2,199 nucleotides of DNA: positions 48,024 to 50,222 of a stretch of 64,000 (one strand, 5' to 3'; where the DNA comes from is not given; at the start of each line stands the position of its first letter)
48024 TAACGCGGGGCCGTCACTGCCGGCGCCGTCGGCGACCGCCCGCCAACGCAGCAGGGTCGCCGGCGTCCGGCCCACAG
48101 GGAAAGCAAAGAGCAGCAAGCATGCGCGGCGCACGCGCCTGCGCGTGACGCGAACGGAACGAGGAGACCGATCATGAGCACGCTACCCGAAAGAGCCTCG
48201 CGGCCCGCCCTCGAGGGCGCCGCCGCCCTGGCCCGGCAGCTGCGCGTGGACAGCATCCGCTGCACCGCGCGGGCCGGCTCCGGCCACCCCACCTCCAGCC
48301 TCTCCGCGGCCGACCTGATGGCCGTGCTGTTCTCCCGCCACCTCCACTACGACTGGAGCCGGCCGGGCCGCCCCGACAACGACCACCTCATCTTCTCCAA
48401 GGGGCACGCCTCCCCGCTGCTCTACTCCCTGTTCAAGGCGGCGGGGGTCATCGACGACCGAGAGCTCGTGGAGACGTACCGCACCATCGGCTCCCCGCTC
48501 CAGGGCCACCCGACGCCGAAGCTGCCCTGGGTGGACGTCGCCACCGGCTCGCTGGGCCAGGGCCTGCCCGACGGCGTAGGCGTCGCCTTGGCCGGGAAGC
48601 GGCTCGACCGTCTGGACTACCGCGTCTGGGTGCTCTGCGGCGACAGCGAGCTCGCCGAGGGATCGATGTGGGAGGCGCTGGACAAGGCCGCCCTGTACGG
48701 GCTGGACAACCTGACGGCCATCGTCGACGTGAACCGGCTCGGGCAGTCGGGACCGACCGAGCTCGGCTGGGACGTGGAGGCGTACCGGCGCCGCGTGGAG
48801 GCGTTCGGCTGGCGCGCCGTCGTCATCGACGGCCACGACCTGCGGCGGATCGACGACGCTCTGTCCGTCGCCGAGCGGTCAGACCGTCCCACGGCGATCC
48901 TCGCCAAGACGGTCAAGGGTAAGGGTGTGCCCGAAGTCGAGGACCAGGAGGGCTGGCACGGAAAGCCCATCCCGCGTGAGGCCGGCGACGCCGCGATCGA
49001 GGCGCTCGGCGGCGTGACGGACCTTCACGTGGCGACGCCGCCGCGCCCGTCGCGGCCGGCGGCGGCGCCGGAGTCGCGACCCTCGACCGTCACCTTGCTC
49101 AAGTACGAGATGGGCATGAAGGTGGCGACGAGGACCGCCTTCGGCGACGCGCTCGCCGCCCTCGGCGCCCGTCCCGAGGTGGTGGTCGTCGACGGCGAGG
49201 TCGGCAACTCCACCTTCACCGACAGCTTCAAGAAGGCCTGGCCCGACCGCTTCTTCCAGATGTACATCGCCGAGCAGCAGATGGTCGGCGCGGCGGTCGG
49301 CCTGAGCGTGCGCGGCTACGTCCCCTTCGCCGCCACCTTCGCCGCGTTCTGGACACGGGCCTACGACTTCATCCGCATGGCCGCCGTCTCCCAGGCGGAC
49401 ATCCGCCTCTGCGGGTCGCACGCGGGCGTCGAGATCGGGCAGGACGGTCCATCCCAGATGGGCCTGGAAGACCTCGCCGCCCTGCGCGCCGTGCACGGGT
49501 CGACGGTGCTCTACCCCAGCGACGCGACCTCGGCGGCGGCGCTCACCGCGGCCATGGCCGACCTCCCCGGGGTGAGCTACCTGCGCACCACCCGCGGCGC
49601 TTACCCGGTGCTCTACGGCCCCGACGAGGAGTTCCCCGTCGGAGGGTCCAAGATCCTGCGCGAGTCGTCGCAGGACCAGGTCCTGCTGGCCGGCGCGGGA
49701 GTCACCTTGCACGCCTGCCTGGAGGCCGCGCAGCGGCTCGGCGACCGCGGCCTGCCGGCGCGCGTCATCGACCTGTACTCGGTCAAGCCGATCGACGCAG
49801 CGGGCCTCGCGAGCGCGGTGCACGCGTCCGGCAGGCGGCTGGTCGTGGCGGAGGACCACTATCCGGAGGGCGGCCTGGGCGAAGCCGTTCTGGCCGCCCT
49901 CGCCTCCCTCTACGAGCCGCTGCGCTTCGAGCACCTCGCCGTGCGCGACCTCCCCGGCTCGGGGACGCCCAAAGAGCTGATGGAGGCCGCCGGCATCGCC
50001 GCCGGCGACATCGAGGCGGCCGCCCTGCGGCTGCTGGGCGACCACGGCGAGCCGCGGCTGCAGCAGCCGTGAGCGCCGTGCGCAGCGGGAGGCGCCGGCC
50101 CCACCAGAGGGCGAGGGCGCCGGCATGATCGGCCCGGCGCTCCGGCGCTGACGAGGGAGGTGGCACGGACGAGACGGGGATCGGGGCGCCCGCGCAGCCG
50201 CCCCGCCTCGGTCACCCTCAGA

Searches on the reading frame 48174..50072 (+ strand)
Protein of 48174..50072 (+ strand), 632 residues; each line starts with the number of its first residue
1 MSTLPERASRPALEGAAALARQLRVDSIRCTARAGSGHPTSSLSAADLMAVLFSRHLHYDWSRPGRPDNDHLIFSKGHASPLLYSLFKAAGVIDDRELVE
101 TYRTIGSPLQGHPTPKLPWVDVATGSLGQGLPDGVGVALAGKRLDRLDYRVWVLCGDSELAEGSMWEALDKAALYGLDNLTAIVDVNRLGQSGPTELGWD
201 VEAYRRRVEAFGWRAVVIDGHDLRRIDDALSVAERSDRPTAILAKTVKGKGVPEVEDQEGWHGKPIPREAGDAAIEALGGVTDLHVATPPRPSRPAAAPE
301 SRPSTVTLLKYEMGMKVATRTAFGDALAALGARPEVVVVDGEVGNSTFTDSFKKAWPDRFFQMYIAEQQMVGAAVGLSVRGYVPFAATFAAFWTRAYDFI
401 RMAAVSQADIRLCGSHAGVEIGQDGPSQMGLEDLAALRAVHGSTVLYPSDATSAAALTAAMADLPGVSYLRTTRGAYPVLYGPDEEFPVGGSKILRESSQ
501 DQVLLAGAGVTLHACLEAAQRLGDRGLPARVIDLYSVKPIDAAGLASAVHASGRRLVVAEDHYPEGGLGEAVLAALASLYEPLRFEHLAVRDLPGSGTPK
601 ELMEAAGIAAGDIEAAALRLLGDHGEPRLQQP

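Call 26: search_protein_families(library=pfam, proteins=[window:48174-50072:+], max_evalue=0.001)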
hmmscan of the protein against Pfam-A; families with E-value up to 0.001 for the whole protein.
window:48174-50072:+ (632 aa): 5 families
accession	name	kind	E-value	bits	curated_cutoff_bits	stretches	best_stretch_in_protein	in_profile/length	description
PF00456.26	Transketolase_N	-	8.3e-46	156.9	22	1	20-274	6-271/334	Transketolase, thiamine diphosphate binding domain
PF02779.29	Transket_pyr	-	5e-42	143.9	27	1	316-478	2-173/174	Transketolase, pyrimidine binding domain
PF02780.25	Transketolase_C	-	2.3e-23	82.9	25.9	1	493-613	2-124/124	Transketolase, C-terminal domain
PF00676.26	E1_dh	-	0.00012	21.6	22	1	126-235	102-209/300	Dehydrogenase E1 component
PF13292.11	DXP_synthase_N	-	0.00028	20.7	21.2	0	17-185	19-169/274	1-deoxy-D-xylulose-5-phosphate synthase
